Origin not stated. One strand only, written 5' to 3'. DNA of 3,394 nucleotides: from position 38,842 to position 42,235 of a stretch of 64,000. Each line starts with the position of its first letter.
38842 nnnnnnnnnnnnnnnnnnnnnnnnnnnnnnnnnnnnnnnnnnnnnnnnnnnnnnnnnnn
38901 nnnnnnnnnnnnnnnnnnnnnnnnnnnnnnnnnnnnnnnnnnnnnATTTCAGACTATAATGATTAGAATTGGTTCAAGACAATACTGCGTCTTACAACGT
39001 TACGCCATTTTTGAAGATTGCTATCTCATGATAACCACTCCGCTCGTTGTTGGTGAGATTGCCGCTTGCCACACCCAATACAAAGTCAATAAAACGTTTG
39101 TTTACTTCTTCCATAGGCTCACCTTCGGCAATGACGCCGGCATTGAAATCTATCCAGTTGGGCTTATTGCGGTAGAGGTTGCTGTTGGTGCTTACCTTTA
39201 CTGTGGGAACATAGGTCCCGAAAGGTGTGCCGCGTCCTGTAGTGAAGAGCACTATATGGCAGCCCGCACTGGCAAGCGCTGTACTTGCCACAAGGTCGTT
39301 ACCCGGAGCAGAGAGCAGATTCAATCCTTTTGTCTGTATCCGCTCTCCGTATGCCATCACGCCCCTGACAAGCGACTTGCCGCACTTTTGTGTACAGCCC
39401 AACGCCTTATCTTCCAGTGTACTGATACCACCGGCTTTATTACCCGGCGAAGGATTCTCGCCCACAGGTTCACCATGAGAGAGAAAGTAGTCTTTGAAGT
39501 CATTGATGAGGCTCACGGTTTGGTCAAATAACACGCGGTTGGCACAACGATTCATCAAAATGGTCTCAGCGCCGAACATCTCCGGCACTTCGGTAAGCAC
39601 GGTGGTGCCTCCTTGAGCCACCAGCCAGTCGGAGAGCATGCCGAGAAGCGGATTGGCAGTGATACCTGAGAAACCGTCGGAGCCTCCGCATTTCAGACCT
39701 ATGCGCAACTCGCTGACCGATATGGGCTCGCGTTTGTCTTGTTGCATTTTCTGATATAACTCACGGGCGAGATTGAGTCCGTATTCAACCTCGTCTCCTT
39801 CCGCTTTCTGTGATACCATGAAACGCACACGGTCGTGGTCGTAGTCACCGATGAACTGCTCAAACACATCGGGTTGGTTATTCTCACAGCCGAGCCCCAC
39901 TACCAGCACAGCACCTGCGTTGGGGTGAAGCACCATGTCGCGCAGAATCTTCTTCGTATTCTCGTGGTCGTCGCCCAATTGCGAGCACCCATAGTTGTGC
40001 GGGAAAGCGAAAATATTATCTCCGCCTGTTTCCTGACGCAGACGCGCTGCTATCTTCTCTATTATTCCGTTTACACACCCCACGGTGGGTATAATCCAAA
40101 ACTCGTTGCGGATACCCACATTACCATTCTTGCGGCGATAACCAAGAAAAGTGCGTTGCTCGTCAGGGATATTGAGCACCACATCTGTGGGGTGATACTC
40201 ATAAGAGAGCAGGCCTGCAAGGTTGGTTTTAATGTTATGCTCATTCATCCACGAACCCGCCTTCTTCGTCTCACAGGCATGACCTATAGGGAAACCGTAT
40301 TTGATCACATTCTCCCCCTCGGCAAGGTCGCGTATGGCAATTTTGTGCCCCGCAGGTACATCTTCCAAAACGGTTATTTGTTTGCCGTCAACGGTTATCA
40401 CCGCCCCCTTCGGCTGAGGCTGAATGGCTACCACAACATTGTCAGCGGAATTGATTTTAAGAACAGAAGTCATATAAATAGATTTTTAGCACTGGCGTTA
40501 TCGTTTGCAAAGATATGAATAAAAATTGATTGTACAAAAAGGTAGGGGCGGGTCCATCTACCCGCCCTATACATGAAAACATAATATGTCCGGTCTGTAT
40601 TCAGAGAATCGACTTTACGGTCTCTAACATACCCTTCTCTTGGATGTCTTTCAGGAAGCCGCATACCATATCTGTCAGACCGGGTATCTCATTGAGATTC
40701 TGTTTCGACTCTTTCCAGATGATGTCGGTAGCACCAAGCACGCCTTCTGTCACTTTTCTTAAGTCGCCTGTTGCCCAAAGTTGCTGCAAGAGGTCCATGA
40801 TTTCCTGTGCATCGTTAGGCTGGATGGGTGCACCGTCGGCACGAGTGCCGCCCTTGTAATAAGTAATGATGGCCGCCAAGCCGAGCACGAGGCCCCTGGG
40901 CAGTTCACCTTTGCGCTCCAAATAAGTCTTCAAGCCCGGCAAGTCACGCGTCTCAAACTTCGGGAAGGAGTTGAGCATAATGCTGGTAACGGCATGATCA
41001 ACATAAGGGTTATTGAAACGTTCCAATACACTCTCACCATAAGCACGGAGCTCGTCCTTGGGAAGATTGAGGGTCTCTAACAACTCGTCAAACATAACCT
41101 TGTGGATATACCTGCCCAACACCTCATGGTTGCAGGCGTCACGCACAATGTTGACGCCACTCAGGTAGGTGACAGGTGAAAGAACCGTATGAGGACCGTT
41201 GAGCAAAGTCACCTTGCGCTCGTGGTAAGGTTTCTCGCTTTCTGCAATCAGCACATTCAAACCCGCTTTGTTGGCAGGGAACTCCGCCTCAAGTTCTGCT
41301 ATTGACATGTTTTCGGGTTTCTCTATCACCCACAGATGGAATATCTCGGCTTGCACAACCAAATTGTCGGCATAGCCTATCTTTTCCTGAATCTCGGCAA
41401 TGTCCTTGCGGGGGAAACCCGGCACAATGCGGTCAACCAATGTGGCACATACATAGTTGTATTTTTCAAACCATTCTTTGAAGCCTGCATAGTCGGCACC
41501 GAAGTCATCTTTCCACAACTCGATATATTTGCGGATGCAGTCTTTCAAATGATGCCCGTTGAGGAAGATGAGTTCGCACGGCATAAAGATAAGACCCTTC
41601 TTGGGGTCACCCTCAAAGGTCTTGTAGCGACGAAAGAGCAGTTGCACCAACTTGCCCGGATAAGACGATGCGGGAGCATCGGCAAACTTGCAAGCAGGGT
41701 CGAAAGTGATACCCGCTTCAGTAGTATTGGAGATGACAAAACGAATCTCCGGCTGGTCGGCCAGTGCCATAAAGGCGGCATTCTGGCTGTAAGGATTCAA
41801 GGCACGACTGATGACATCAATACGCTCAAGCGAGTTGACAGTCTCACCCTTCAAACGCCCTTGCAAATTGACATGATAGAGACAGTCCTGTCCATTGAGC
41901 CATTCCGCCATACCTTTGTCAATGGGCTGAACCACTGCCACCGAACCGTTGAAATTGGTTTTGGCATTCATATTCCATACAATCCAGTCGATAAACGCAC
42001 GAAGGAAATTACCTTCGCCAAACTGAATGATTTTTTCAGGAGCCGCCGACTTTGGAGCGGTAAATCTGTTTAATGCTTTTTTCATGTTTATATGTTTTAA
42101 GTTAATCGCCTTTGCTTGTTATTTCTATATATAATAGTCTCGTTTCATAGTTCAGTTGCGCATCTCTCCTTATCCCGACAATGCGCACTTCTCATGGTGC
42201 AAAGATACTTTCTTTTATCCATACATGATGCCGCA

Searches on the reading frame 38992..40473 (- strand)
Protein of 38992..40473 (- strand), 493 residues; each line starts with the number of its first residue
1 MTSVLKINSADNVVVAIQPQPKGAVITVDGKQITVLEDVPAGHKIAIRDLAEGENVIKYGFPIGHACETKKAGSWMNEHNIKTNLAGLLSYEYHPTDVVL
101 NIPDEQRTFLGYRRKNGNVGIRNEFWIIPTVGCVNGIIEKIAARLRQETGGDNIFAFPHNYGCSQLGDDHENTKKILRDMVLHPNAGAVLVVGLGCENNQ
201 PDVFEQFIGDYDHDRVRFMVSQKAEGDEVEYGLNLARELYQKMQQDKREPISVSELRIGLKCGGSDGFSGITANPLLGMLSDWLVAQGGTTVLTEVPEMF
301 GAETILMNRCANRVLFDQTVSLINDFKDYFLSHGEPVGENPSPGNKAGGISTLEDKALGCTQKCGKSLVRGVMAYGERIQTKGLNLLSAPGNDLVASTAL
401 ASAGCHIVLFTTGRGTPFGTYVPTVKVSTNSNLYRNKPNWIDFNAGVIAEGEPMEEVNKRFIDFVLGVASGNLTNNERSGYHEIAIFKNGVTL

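Call 35: search_protein_families(library=pfam, proteins=[window:38992-40473:-], max_evalue=0.00001)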
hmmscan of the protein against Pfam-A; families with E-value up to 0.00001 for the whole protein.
window:38992-40473:- (493 aa): 3 families
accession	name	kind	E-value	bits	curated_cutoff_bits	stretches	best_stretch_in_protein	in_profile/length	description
PF20629.2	GD_AH_C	-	7.7e-101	336.9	26.8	1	253-492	1-242/242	D-galactarate/Altronate dehydratase, C-terminal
PF04295.18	GD_AH_second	-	1.5e-47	161.5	27.3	1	111-243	1-135/136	D-galactarate dehydratase/Altronate hydrolase, second domain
PF08666.17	SAF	-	3.1e-07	31.3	21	1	11-82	1-63/63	SAF domain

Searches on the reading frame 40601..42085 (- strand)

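Call 35: search_protein_families(library=pfam, proteins=[window:40601-42085:-], max_evalue=0.00001)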
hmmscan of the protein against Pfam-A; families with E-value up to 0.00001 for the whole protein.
window:40601-42085:- (494 aa): 2 families
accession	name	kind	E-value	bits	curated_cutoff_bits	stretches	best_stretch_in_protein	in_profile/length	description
PF01232.29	Mannitol_dh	-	1.8e-31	110.2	27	1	17-258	1-189/199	Mannitol dehydrogenase Rossmann domain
PF08125.19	Mannitol_dh_C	-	8.7e-31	107.3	30.7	1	285-431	3-143/190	Mannitol dehydrogenase C-terminal domain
